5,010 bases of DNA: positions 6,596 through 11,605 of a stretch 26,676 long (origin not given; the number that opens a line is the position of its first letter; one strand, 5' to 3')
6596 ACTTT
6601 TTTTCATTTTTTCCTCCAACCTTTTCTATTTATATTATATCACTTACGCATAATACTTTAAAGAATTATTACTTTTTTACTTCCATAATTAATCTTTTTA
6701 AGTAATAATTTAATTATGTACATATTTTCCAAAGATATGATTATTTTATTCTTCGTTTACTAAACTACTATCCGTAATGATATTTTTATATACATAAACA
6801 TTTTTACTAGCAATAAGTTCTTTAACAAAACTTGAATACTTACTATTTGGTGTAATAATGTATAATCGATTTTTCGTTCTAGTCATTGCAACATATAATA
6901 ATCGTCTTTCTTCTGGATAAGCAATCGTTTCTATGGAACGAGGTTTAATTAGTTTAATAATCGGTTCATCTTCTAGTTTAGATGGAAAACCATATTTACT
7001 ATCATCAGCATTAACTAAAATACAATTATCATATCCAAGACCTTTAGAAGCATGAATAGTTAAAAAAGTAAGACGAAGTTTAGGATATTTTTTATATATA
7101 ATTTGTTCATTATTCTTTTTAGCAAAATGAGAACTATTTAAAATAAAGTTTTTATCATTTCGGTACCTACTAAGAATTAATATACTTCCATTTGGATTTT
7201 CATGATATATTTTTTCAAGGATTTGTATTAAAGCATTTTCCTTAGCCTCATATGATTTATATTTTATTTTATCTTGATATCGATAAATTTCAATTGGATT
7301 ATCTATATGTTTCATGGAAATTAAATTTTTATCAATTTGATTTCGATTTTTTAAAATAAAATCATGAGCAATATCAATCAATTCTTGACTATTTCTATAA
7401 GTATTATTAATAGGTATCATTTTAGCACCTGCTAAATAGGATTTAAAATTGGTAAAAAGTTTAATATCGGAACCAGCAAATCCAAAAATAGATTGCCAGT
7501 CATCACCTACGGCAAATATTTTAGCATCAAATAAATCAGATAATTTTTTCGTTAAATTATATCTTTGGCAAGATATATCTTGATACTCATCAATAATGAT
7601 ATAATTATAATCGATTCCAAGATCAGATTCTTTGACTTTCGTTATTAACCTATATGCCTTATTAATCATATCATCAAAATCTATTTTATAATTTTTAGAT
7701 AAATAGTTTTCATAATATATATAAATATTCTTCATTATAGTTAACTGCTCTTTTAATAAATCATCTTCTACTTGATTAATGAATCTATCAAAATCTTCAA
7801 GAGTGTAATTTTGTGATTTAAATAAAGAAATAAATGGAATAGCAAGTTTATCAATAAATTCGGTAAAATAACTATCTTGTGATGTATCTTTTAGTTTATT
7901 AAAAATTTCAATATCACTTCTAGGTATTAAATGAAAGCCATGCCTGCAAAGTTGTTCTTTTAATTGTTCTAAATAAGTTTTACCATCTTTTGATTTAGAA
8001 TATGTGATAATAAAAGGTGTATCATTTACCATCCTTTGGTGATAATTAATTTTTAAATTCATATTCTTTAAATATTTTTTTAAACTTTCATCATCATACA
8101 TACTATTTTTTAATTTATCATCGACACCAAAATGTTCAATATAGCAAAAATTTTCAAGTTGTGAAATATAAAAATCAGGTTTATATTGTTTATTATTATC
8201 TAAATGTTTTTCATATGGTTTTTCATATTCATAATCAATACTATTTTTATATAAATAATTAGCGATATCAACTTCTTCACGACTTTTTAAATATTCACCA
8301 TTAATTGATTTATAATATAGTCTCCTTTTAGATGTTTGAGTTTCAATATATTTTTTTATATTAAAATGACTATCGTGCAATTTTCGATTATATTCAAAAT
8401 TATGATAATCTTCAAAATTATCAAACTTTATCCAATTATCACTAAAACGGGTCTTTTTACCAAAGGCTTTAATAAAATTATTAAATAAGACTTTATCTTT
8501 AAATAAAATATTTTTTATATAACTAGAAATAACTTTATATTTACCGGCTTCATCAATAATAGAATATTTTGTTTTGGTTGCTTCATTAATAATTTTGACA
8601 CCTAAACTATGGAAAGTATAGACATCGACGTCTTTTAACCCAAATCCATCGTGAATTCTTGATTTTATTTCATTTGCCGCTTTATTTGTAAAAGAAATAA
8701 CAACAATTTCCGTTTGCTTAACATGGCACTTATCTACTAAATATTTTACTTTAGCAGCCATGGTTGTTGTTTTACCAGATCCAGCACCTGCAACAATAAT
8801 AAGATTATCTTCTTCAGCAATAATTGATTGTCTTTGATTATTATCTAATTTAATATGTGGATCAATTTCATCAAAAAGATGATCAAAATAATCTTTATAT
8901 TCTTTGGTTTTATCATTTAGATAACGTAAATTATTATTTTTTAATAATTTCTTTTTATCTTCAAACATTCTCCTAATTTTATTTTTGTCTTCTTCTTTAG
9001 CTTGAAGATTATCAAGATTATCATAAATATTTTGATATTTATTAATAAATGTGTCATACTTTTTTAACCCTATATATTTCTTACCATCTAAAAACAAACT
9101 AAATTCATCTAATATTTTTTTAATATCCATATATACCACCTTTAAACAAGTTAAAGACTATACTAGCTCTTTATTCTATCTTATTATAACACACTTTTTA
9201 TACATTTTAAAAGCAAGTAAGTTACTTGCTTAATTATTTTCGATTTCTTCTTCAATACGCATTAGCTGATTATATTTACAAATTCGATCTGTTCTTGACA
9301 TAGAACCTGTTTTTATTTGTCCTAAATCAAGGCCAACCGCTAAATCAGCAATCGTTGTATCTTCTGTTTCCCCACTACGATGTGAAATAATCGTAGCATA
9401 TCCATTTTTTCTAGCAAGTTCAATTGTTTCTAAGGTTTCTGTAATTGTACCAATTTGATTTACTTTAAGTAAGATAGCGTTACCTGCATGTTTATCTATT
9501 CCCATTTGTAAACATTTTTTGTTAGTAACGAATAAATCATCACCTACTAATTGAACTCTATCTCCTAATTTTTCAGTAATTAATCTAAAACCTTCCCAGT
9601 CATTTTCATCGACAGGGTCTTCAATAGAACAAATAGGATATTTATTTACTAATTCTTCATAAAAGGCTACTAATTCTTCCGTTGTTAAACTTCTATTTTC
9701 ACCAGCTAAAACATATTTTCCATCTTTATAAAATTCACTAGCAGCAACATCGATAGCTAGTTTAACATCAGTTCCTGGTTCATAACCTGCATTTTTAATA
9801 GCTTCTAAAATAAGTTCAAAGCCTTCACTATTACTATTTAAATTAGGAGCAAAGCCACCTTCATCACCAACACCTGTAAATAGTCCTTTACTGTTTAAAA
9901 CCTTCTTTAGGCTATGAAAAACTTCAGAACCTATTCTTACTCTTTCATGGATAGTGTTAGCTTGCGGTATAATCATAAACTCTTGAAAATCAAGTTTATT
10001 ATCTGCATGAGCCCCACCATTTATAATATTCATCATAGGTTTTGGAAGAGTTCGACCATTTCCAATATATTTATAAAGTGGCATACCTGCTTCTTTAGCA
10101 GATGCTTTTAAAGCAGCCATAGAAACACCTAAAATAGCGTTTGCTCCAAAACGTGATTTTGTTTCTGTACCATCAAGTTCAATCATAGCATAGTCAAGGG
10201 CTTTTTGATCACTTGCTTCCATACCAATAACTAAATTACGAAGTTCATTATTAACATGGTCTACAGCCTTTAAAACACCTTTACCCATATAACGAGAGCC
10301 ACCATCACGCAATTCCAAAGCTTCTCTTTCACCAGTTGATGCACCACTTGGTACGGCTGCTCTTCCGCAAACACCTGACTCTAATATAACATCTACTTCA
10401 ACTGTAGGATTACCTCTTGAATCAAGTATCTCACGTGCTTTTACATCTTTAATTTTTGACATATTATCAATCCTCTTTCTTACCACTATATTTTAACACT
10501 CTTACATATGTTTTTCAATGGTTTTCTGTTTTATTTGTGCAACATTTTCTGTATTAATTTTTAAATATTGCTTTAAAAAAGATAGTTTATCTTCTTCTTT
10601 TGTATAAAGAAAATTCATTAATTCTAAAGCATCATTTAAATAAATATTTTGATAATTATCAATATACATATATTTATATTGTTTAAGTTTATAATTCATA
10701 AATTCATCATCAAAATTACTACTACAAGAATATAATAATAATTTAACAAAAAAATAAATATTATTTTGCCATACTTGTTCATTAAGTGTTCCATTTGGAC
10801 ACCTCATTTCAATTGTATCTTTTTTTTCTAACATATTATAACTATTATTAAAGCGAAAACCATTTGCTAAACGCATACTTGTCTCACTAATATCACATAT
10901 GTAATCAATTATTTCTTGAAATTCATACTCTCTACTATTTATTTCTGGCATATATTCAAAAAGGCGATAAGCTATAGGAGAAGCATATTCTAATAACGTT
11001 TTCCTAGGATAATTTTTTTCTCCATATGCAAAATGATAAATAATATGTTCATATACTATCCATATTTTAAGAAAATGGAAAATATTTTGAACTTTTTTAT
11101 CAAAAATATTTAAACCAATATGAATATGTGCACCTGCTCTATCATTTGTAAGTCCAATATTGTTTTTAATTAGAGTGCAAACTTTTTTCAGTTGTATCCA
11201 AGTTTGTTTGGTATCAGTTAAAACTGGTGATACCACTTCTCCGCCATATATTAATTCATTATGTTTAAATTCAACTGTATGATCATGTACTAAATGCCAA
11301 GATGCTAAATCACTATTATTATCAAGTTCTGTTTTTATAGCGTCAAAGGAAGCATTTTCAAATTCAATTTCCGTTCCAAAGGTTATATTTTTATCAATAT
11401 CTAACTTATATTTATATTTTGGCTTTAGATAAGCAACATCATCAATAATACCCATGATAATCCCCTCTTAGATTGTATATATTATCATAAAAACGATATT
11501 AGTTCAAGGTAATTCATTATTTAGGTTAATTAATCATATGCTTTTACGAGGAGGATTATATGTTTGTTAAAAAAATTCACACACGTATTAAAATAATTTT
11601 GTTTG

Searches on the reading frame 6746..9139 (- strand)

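Call 86: search_protein_families(library=pfam, proteins=[window:6746-9139:-], max_evalue=0.001)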
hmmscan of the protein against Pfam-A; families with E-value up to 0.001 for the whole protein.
window:6746-9139:- (797 aa): 7 families
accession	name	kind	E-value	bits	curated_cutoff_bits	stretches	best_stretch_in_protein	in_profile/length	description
PF00580.27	UvrD-helicase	-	7.7e-43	147.5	23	1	99-567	2-268/271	UvrD/REP helicase N-terminal domain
PF13245.12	AAA_19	-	3.6e-20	73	25.1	1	105-554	4-133/134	AAA domain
PF13361.12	UvrD_C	-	3e-14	53.7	25.6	1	688-763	285-347/350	UvrD-like helicase C-terminal domain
PF13538.12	UvrD_C_2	-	1.2e-07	31.9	27.4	1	743-762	33-52/52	UvrD-like helicase C-terminal domain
PF13604.12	AAA_30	-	1.3e-07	32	27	1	104-200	8-99/191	AAA domain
PF01443.25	Viral_helicase1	-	2.2e-06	28.1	21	0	114-202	2-72/228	Viral superfamily 1 RNA helicase core domain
PF13087.12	AAA_12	-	5.7e-06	26.5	27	0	626-763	84-192/195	AAA domain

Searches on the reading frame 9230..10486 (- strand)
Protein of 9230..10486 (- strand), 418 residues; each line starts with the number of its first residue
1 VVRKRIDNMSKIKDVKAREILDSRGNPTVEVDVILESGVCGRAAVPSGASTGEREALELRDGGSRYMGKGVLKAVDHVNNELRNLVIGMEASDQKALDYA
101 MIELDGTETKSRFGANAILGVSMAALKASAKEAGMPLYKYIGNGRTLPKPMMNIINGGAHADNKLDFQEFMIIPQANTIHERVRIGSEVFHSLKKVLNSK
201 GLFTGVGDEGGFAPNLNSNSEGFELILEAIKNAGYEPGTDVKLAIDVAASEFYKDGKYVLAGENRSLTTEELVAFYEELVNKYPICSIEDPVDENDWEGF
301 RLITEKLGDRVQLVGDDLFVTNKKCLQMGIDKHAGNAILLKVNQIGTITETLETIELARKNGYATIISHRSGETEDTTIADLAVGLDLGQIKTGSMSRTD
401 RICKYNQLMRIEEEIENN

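Call 86: search_protein_families(library=pfam, proteins=[window:9230-10486:-], max_evalue=0.001)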
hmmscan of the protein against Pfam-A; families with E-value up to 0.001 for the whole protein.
window:9230-10486:- (418 aa): 3 families
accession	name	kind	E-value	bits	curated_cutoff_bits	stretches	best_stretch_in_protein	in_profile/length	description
PF00113.28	Enolase_C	-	2.6e-124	414.8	21.5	1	146-417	3-283/296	Enolase, C-terminal TIM barrel domain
PF03952.21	Enolase_N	-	9.6e-59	197.7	35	1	12-141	1-131/131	Enolase, N-terminal domain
PF13378.12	MR_MLE_C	-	1e-06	29.1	29.4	1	251-369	39-154/219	Enolase C-terminal domain-like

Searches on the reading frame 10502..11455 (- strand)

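Call 86: search_protein_families(library=pfam, proteins=[window:10502-11455:-], max_evalue=0.001)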
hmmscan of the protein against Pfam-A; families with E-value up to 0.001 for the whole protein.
window:10502-11455:- (317 aa): 1 family
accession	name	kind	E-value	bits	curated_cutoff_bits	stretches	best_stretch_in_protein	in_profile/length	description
PF12224.13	Amidoligase_2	-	1.6e-17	64.7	22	1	26-238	5-243/245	Putative amidoligase enzyme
